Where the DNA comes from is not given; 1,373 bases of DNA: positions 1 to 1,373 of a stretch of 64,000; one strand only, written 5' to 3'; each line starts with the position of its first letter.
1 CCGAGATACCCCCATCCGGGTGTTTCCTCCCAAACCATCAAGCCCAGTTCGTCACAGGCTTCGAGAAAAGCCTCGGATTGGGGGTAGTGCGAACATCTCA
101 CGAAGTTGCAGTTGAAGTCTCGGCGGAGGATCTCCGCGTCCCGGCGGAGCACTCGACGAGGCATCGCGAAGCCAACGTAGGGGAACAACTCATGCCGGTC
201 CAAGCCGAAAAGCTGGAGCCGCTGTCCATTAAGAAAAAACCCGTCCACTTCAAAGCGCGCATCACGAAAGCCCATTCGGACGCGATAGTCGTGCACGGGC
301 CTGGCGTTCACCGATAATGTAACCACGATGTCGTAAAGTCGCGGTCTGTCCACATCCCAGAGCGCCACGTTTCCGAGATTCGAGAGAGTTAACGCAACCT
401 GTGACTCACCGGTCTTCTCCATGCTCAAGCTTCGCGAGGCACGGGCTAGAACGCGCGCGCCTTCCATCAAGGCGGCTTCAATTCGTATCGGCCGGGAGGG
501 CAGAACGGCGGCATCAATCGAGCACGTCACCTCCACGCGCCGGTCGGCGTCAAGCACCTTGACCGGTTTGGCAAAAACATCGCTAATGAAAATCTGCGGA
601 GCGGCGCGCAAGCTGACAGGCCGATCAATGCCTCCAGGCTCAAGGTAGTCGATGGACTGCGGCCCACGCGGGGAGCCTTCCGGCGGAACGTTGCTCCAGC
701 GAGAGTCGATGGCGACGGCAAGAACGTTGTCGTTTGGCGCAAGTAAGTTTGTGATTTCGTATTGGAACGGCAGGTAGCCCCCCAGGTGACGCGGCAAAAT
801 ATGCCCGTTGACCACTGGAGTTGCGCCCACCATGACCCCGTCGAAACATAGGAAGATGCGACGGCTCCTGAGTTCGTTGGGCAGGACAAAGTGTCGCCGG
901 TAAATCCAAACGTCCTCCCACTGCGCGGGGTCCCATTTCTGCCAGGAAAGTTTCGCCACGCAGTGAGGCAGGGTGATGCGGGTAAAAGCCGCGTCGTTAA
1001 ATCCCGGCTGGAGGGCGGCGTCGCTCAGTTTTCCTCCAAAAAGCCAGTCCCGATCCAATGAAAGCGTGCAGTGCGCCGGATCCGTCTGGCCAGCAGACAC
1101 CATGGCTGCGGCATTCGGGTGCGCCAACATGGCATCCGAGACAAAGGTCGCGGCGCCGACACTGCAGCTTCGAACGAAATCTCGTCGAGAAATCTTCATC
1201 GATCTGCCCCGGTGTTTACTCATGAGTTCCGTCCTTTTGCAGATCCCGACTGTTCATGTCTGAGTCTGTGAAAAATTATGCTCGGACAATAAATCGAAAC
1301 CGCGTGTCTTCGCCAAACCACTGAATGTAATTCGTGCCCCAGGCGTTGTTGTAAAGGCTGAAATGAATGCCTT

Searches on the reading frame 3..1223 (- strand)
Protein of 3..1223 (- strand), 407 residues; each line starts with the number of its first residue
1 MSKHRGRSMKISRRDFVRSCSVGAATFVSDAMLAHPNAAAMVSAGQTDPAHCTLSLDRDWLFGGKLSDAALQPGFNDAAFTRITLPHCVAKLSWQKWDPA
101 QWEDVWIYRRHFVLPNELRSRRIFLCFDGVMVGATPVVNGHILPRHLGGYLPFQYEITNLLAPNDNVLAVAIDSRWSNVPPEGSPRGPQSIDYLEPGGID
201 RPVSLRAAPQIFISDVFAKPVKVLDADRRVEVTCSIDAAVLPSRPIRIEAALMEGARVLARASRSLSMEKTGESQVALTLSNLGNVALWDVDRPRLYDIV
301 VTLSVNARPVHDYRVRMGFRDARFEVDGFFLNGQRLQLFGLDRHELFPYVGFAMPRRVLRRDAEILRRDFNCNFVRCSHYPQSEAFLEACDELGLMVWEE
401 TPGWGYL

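Call 87: search_protein_families(library=pfam, proteins=[window:3-1223:-], max_evalue=0.001)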
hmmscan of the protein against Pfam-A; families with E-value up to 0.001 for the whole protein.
window:3-1223:- (407 aa): 4 families
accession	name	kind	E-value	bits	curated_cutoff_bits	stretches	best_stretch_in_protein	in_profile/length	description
PF02836.23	Glyco_hydro_2_C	-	5.5e-16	59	21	1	328-403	7-81/302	Glycosyl hydrolases family 2, TIM barrel domain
PF22666.2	Glyco_hydro_2_N2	-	5.4e-10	40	27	1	101-181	43-126/167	Glycosyl hydrolase 2 galactose-binding domain-like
PF00703.27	Glyco_hydro_2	-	1.1e-09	39.5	23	1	212-320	2-109/109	Glycosyl hydrolases family 2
PF02837.24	Glyco_hydro_2_N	-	2.2e-09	37.9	28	1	93-208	54-168/169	Glycosyl hydrolases family 2, sugar binding domain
